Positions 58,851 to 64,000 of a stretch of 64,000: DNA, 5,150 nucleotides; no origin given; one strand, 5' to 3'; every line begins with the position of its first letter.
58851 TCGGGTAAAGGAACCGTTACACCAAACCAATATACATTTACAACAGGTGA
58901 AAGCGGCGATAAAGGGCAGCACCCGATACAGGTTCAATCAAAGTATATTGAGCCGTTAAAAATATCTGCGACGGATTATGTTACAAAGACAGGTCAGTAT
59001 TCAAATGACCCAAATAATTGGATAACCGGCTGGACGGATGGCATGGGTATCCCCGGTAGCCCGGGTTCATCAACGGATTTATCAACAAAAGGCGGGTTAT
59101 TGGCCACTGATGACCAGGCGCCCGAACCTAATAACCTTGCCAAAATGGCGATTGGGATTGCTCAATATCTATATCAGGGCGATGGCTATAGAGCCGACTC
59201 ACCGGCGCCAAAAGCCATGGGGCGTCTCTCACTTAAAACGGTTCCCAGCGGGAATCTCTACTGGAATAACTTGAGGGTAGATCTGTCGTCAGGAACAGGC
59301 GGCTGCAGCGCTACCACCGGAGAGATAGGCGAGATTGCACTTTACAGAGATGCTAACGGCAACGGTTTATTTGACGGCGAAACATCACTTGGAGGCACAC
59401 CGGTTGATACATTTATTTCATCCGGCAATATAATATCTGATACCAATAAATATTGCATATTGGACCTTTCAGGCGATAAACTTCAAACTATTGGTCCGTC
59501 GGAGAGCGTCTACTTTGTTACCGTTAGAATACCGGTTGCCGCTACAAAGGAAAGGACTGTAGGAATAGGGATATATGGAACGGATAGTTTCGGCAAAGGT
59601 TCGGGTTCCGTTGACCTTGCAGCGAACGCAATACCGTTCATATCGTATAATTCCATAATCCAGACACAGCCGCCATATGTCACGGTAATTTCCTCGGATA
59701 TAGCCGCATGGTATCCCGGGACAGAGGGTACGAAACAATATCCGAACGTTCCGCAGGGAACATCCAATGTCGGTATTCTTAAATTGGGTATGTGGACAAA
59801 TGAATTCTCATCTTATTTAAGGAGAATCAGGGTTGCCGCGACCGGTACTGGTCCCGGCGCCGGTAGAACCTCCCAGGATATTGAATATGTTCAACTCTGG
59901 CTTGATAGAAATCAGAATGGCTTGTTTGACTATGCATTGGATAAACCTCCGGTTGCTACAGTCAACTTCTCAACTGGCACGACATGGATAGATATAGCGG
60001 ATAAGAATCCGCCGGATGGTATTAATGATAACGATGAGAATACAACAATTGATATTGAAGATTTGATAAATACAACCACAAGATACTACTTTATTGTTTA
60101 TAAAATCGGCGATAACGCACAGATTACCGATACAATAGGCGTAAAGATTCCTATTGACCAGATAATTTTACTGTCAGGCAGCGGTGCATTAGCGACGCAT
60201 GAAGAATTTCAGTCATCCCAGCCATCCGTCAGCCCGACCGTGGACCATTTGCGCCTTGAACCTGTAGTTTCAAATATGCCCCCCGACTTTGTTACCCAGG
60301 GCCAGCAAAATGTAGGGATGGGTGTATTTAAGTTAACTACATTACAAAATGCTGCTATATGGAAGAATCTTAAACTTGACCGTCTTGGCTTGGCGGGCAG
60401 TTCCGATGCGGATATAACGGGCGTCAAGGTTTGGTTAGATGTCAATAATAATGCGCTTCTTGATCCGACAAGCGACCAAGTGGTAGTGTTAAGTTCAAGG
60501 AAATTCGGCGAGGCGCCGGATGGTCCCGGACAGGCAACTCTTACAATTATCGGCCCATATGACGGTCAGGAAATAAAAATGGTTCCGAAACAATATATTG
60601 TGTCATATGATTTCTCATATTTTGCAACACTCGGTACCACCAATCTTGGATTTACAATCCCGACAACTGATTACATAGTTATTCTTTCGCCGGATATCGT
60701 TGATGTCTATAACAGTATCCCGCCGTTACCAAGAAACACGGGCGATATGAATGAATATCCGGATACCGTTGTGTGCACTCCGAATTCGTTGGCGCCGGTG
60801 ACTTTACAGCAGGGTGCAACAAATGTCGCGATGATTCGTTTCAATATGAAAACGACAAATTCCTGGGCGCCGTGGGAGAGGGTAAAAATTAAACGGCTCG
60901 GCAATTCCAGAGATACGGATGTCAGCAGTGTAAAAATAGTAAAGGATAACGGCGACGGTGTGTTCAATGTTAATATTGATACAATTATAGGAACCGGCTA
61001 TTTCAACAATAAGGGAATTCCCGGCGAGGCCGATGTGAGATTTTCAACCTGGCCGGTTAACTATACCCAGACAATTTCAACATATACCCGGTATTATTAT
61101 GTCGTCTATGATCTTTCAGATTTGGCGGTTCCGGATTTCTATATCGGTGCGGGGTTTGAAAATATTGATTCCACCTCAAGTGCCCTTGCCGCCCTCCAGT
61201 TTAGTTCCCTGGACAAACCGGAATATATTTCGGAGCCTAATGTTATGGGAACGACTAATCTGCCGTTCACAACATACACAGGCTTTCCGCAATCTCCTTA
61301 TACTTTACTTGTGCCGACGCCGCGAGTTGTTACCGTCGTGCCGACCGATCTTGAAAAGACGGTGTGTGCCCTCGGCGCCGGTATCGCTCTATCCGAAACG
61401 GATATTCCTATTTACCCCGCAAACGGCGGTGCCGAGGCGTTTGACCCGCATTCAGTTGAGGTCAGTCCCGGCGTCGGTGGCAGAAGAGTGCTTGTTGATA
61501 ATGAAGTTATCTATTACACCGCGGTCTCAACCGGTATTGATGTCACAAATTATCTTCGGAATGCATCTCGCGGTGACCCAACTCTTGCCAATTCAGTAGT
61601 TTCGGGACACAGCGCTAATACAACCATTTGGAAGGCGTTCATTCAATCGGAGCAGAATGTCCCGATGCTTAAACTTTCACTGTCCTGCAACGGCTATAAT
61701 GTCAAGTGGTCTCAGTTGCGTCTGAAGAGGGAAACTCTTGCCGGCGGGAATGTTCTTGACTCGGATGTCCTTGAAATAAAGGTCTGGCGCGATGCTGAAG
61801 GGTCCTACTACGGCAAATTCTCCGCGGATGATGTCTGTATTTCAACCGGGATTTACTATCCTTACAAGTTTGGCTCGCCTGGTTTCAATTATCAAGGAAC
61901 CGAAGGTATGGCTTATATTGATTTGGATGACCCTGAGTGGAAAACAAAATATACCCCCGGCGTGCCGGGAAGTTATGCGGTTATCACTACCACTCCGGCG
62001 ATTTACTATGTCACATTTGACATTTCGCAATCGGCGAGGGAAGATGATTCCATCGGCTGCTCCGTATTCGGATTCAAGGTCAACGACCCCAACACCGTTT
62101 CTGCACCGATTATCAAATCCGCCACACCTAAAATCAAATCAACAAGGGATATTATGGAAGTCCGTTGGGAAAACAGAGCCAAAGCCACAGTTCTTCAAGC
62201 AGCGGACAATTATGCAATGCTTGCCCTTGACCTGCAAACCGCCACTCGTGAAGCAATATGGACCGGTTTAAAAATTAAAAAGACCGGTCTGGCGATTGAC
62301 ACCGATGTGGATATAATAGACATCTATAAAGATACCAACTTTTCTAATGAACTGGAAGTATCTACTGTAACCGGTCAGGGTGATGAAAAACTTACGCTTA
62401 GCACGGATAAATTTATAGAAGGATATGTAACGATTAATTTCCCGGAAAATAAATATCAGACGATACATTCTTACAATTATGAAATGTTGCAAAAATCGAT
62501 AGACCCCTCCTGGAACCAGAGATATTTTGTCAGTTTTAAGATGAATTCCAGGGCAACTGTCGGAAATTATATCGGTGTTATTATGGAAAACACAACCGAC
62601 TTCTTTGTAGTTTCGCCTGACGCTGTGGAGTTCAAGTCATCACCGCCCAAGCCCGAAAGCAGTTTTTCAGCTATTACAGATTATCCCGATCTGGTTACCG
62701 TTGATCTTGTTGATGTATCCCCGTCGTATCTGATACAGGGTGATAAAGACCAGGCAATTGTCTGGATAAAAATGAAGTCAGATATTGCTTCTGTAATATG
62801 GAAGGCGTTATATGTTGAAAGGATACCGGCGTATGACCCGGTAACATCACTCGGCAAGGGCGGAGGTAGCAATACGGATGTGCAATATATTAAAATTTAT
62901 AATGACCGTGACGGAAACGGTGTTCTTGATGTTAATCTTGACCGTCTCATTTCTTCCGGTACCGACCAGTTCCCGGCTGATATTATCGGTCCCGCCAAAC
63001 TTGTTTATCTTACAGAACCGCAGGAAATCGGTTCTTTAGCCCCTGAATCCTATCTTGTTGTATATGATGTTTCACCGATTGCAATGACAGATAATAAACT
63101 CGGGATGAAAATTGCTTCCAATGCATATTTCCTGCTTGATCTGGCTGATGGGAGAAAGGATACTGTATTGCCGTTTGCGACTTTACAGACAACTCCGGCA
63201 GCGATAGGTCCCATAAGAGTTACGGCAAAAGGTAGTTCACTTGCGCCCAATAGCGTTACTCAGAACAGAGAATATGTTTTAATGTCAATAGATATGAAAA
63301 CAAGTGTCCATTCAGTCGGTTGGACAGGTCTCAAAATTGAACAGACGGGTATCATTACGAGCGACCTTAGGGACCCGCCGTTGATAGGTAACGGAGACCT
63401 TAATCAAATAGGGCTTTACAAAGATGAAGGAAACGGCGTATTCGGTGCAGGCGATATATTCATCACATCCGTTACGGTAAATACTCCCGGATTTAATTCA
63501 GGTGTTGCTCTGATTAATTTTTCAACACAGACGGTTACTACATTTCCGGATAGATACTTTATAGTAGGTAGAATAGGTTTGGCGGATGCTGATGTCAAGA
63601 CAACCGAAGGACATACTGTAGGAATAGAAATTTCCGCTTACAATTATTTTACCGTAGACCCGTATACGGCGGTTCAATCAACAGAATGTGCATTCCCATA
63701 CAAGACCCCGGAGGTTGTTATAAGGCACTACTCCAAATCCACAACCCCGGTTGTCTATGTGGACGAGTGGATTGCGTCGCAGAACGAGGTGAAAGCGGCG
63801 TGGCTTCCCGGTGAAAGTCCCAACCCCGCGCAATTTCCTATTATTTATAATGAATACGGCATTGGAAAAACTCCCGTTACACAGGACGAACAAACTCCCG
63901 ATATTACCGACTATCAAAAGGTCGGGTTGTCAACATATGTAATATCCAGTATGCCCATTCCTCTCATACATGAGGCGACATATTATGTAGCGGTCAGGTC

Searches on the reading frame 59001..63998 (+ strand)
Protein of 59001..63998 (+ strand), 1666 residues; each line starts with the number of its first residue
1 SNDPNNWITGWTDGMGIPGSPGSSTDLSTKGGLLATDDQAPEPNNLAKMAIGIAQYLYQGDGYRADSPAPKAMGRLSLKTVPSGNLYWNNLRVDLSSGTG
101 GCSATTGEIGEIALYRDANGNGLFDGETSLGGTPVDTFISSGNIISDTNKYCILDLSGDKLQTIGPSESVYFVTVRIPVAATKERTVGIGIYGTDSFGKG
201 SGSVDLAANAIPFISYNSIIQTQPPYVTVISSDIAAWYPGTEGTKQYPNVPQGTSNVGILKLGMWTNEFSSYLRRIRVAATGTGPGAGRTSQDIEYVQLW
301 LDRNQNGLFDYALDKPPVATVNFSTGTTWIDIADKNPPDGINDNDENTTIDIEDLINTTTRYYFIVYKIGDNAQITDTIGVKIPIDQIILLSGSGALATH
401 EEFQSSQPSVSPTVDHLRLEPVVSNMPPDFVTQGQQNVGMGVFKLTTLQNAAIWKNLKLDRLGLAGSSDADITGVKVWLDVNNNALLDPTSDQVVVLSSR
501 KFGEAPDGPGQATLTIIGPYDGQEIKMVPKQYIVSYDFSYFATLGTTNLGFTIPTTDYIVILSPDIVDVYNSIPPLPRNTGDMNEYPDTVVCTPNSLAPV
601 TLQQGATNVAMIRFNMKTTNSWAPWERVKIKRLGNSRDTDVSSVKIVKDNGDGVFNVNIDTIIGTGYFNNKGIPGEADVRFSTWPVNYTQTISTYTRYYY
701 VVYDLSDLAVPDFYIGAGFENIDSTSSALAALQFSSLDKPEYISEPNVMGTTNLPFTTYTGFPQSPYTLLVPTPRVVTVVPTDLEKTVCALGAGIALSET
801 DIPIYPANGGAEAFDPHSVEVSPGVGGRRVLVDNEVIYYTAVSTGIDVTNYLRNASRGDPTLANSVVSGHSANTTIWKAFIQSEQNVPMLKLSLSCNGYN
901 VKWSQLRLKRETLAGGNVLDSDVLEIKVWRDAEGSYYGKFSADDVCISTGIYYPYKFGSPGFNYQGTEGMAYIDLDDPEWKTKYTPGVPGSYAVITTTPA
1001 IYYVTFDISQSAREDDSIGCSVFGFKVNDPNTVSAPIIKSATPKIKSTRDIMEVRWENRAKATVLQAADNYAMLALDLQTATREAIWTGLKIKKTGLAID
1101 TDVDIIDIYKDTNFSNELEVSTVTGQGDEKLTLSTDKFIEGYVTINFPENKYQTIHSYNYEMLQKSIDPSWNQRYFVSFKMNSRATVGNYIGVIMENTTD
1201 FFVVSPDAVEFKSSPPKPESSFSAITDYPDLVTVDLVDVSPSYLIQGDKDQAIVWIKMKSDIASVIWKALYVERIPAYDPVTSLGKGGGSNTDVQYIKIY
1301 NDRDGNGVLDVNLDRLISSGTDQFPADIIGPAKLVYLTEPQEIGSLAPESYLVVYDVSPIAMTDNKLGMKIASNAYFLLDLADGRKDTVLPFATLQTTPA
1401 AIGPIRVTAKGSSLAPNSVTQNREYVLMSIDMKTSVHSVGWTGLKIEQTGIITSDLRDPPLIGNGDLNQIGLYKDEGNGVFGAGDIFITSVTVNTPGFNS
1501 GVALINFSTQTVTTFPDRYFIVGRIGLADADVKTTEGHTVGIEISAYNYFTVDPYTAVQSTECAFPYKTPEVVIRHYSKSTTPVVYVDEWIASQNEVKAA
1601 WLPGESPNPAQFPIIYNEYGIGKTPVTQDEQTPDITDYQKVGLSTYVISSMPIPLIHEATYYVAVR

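Call 14: search_protein_families(library=pfam, proteins=[window:59001-63998:+], max_evalue=1)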
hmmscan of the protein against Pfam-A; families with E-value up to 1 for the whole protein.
window:59001-63998:+ (1666 aa): 1 family
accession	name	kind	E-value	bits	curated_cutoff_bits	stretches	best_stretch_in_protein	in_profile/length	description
PF23657.1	DUF7151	-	0.75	10.2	27.2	0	475-489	22-36/46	Domain of unknown function (DUF7151)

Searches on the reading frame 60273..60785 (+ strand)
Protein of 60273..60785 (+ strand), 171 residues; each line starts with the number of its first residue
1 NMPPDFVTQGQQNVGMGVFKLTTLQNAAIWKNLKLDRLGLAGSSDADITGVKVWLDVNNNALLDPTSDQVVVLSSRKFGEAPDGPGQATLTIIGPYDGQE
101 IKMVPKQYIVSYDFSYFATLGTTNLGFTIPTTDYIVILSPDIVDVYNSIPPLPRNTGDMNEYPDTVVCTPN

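Call 71: search_solved_structures(query=A4, max_evalue=1)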
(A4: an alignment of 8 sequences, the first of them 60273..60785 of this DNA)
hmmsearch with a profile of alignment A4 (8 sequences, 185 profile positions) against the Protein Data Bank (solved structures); distinct sequences matched with E-value up to 1: 1.
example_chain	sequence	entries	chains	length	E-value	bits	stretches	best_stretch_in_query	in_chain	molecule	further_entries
7z3h_A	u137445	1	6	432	0.0042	20.1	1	48-130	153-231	Transferase-like protein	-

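Call 76: predict_structure(alignment_id=A4)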
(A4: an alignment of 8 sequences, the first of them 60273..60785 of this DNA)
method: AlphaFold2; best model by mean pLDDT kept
length: 171 residues; sequences in the alignment: 8
mean_pLDDT: 64.1   pTM: 0.63
mean pLDDT of the five models: 64.1, 61.8, 57.4, 53.9, 51.7
residues with pLDDT >= 90: 8; 70-90: 61; 50-70: 57; < 50: 45
segments of 3 or more residues with pLDDT < 50: 40-42, 80-86, 143-171
pLDDT, mean of each block of 10 residues (from residue 1): 61 84 80 64 62 88 89 58 50 61 86 74 56 56 42 42 39 36
secondary structure, 60 per line:
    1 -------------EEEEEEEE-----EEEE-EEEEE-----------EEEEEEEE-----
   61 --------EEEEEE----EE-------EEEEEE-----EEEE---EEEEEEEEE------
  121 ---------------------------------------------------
elements in order: E14-21 E27-30 E32-36 E48-55 E69-74 E88-93 E99-102 E106-114

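Call 78: fold_search(model_id=the predicted structure, library=pdb)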
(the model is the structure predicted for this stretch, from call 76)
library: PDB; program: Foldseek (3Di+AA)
matches with E <= 10: 1019; with E <= 0.001: 0
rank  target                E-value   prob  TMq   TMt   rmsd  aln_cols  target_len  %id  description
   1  4fj6_D                6.6e-03  1.00  0.36  0.13   5.2       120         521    8  Crystal structure of a glycoside hydrolase family 33, candidate sialidase (BDI_2946) from Parabacteroides distasonis A (released 2012-07-25)
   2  4fj6_B                9.9e-03  1.00  0.37  0.13   5.1       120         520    8  Crystal structure of a glycoside hydrolase family 33, candidate sialidase (BDI_2946) from Parabacteroides distasonis A (released 2012-07-25)
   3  4fj6_A                1.2e-02  0.99  0.36  0.13   5.4       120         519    8  Crystal structure of a glycoside hydrolase family 33, candidate sialidase (BDI_2946) from Parabacteroides distasonis A (released 2012-07-25)
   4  4fj6_C                1.6e-02  0.99  0.36  0.13   5.4       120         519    7  Crystal structure of a glycoside hydrolase family 33, candidate sialidase (BDI_2946) from Parabacteroides distasonis A (released 2012-07-25)
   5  9jwb_Z                3.3e-02  0.30  0.23  0.20  14.4       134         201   13  Cyanophage A4 capsid asymmetric unit (released 2025-04-09)
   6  9kr0                  3.9e-02  0.54  0.25  0.13   9.7       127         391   18  Structural Basis for the Polymer-Protein Binding Mechanism of Polyvinyl Alcohol Esterase (released 2025-10-08)
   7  6mrx_D                4.9e-02  0.99  0.45  0.16   4.4       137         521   10  Sialidase26 apo (released 2019-10-02)
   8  4oyu_A                7.0e-02  0.75  0.30  0.29   6.0       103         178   17  Crystal structure of the N-terminal domains of muskelin (released 2015-02-11)
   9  2w1u_C                7.8e-02  0.63  0.29  0.33   8.2       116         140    9  A family 32 carbohydrate-binding module, from the Mu toxin produced by Clostridium perfringens, in complex with beta-D (released 2009-05-05)
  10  7uot_L                7.8e-02  0.30  0.21  0.28   8.4       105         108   14  Native Lassa glycoprotein in complex with neutralizing antibodies 8.9F and 37.2D (released 2022-11-02)
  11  9gg2_A                8.3e-02  0.47  0.30  0.16   6.5       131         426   17  Structure of IPNV L5 capsid (released 2025-01-08)
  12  6s8d_L                8.8e-02  0.28  0.20  0.27   8.8        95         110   17  Structure of ZEBOV GP in complex with 1T0227 antibody (released 2020-02-12)
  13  4oyu_B                9.3e-02  0.66  0.27  0.26   6.1        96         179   18  Crystal structure of the N-terminal domains of muskelin (released 2015-02-11)
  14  6q63_A                9.8e-02  0.84  0.31  0.09   7.7       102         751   12  BT0459 (released 2019-05-08)
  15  2w1q_B                9.8e-02  0.60  0.28  0.33   8.2       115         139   10  Unique ligand binding specificity for a family 32 Carbohydrate- Binding Module from the Mu toxin produced by Clostridi (released 2009-05-05)
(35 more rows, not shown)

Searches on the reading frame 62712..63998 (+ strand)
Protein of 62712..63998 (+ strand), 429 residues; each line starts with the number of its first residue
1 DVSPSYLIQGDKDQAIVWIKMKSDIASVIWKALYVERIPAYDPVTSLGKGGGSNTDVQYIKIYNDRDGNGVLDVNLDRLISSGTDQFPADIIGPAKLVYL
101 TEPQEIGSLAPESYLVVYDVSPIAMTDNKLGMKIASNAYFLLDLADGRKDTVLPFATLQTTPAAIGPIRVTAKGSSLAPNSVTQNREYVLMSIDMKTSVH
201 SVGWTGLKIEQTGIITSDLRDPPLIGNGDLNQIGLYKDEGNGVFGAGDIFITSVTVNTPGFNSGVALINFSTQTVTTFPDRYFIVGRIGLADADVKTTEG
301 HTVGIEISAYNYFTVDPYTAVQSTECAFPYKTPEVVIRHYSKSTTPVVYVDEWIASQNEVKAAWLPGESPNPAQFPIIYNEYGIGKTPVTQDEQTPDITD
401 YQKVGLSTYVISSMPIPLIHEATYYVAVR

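Call 79: find_related_loci(query=window:62712-63998:+, collection=metagenome_contigs, flank=10000)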
Query window:62712-63998:+ (429 aa) in metagenome_contigs; peptide patterns used: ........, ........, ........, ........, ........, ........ (x = any residue, [..] = any of these).
119 stretches matched a pattern; 1 encode a relative of the query (tblastn E <= 1e-3); 1 distinct loci.
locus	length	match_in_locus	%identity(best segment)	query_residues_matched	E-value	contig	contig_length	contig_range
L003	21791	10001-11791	50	1-429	4e-148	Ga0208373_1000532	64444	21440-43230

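Call 81: search_protein_families(library=pfam, proteins=[L003:10502-12565:+, L003:12913-14787:+, L003:14787-16766:+, L003:16952-20569:+, L003:20542-21789:+], max_evalue=0.01)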
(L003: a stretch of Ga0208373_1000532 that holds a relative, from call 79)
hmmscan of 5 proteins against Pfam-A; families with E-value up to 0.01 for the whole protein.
L003:10502-12565:+ (688 aa): 0 families

L003:12913-14787:+ (625 aa): 14 families
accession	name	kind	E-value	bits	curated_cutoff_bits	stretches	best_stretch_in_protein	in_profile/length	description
PF00515.34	TPR_1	-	8.3e-12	44.8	27.8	1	578-610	2-34/34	Tetratricopeptide repeat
PF07719.23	TPR_2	-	1.2e-11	44.2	27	1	578-610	2-34/34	Tetratricopeptide repeat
PF14559.12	TPR_19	-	1.5e-10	41.6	25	1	555-615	3-63/68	Tetratricopeptide repeat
PF13414.12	TPR_11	-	3.5e-09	36.7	26.8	1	551-591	2-42/42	TPR repeat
PF13181.12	TPR_8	-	8e-08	32.3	25.7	1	583-609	7-33/34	Tetratricopeptide repeat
PF13371.12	TPR_9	-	1.8e-06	28.3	35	1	555-620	7-72/73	Tetratricopeptide repeat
PF03687.19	UPF0164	-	2.1e-06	27.2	21.4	1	131-259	44-161/325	Uncharacterised protein family (UPF0164)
PF13428.12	TPR_14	-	1.6e-05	25.5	23.5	0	580-614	4-38/44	Tetratricopeptide repeat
PF13174.12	TPR_6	-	7.4e-05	23.6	26.3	0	582-609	5-32/33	Tetratricopeptide repeat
PF13431.12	TPR_17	-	0.0016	19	24.4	0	566-597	2-33/34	Tetratricopeptide repeat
PF23914.1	TPR_CcmH_CycH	-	0.0017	18.7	42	0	557-610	101-154/158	Cytochrome c-type biogenesis protein H TPR domain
PF03349.22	Toluene_X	-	0.0021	17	29.7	1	122-173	9-57/421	Outer membrane protein transport protein (OMPP1/FadL/TodX)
PF14863.12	Alkyl_sulf_dimr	-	0.0032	18.3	26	0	546-601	72-126/139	Alkyl sulfatase dimerisation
PF23558.1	TPR_P4H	-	0.0043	17.6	27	0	455-516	20-83/91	Prolyl 4-hydroxylase peptide-substrate-binding domain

L003:14787-16766:+ (660 aa): 13 families
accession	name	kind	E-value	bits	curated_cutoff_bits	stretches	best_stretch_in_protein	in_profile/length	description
PF01706.21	FliG_C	-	6.4e-25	87.9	23.3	1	415-522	2-108/108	FliG C-terminal domain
PF00515.34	TPR_1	-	6e-13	48.5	27.8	2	610-642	2-34/34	Tetratricopeptide repeat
PF07719.23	TPR_2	-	1.4e-12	47.1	27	1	610-642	2-34/34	Tetratricopeptide repeat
PF14841.11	FliG_M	-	6.6e-09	36.3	25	1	321-388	3-70/76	FliG middle domain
PF13432.12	TPR_16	-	7.8e-09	36.3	32.7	1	579-642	1-64/65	Tetratricopeptide repeat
PF13181.12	TPR_8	-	3.8e-07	30.2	25.7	1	611-642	3-34/34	Tetratricopeptide repeat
PF13424.12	TPR_12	-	4.6e-06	27.2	30.1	0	614-638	8-32/77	Tetratricopeptide repeat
PF04049.19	ANAPC8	-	3.2e-05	24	23.8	1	529-625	117-214/267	Anaphase promoting complex subunit 8 / Cdc23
PF13414.12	TPR_11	-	4.4e-05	23.5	26.8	1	619-642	4-27/42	TPR repeat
PF13431.12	TPR_17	-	7e-05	23.2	24.4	1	597-629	1-33/34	Tetratricopeptide repeat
PF13428.12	TPR_14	-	9.7e-05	23.1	23.5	0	610-650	2-42/44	Tetratricopeptide repeat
PF14559.12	TPR_19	-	0.00025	21.7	25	1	588-646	4-62/68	Tetratricopeptide repeat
PF23914.1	TPR_CcmH_CycH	-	0.0029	17.9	42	0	609-646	50-87/158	Cytochrome c-type biogenesis protein H TPR domain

L003:16952-20569:+ (1206 aa): 0 families

L003:20542-21789:+ (416 aa): 3 families
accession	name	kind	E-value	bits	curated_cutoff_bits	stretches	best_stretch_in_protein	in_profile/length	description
PF00041.27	fn3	-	8.8e-08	32.7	25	1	189-291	1-78/84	Fibronectin type III domain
PF25788.1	Ig_Rha78A_N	-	0.00012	22.7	27.4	0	321-405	13-97/105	Rha78A-like, N-terminal immunoglobulin domain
PF16656.11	Pur_ac_phosph_N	-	0.0014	19.6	30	0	201-292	13-87/93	Purple acid Phosphatase, N-terminal domain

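Call 83: search_protein_families(library=pfam, proteins=[L003:11792-12240:+], max_evalue=1)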
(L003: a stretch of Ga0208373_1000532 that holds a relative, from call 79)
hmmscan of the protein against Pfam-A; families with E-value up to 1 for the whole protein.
L003:11792-12240:+ (149 aa): 2 families
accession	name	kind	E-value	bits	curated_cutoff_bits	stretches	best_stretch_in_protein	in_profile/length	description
PF00041.27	fn3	-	0.0032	18.1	25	1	49-140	15-79/84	Fibronectin type III domain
PF16656.11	Pur_ac_phosph_N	-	0.0045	18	30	1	42-139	8-89/93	Purple acid Phosphatase, N-terminal domain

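Call 84: search_protein_families(library=ncbifam, proteins=[L003:12913-14787:+, L003:14787-16766:+, L003:16952-20569:+], max_evalue=1)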
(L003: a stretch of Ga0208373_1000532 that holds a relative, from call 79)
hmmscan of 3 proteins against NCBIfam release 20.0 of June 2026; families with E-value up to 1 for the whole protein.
L003:12913-14787:+ (625 aa): 19 families
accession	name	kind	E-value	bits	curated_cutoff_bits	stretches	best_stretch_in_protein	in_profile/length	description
NF033709.1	PorV_fam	subfamily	2.1e-38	132.7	90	1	129-404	5-326/326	PorV/PorQ family protein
NF052325.1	PorVQ2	equivalog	1.9e-23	83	325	1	129-265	28-167/354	putative type IX sorting system protein PorV2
NF033711.1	T9SS_PorQ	equivalog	1.9e-16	60.1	220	1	113-318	10-210/335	type IX secretion system protein PorQ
NF033710.1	T9SS_OM_PorV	equivalog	1.8e-09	37.3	250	2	130-334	28-247/367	type IX secretion system outer membrane channel protein PorV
NF040959.1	MamA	equivalog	2.8e-09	36.7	200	1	550-610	112-172/204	magnetosome protein MamA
TIGR02521.1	type_IV_pilW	equivalog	5.4e-06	26.1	154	1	539-614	27-102/234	type IV pilus biogenesis/stability protein PilW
NF052243.1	T4PFormProtSgmX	equivalog_domain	9.1e-06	24.2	1800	1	548-588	8-48/1065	type IV pili formation protein SgmX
TIGR02917.1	PEP_TPR_lipo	equivalog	2.1e-05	22.6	312.2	1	550-611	166-227/899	XrtA/PEP-CTERM system TPR-repeat protein PrsT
NF042912.1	Amuc_1098_fam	equivalog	0.00017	19.8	750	1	411-582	36-194/805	Amuc_1098 family type IV pilus outer membrane protein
TIGR02552.1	LcrH_SycD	equivalog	0.0003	20.5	104.8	1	556-611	65-120/136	SycD/LcrH family type III secretion system chaperone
NF050080.1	pilus_FilD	exception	0.00069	18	970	1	123-209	17-97/549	putative pilus system OmpP1/FadL family transporter FilD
TIGR02795.1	tol_pal_ybgF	equivalog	0.0049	17.5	90.1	1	545-612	4-74/119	tol-pal system protein YbgF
NF002725.1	PRK02603.1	equivalog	0.012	15.6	143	0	415-456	34-75/173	photosystem I assembly protein Ycf3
NF047558.1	TPR_END_plus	domain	0.018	14.9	32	0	585-613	7-35/56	TPR end-of-group domain-containing protein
TIGR03302.1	OM_YfiO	subfamily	0.02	14.4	81.4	1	545-599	168-225/239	outer membrane protein assembly factor BamD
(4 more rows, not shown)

L003:14787-16766:+ (660 aa): 12 families
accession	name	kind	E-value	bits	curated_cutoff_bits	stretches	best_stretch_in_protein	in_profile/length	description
TIGR00207.1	fliG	equivalog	2.2e-36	125.9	226.7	1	304-529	105-335/338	flagellar motor switch protein FliG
NF004260.2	PRK05686.2-1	equivalog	8e-08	31.8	550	1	325-492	133-303/316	flagellar motor switch protein FliG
TIGR02917.1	PEP_TPR_lipo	equivalog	5.4e-06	24.6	312.2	1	578-651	264-337/899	XrtA/PEP-CTERM system TPR-repeat protein PrsT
NF033762.1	social_mot_Tgl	equivalog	2.2e-05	23.9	225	1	574-650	29-107/252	social motility TPR repeat lipoprotein Tgl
TIGR02552.1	LcrH_SycD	equivalog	2.6e-05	24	104.8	1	577-643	20-86/136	SycD/LcrH family type III secretion system chaperone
TIGR02521.1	type_IV_pilW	equivalog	0.00013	21.6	154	1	552-639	112-199/234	type IV pilus biogenesis/stability protein PilW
NF040959.1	MamA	equivalog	0.00088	18.8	200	1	573-638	137-202/204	magnetosome protein MamA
NF033920.0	C39_PA2778_fam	equivalog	0.0012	18.3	150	1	555-639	170-254/255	PA2778 family cysteine peptidase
NF002725.1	PRK02603.1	equivalog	0.013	15.5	143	1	573-644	33-107/173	photosystem I assembly protein Ycf3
NF008757.0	PRK11788.1-5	equivalog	0.019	14.1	363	0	565-633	26-93/388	lipopolysaccharide assembly protein LapB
NF004606.0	PRK05934.1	equivalog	0.031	13.4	297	1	317-361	292-336/341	type III secretion system protein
NF047558.1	TPR_END_plus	domain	0.14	12.2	32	0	617-642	6-32/56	TPR end-of-group domain-containing protein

L003:16952-20569:+ (1206 aa): 0 families
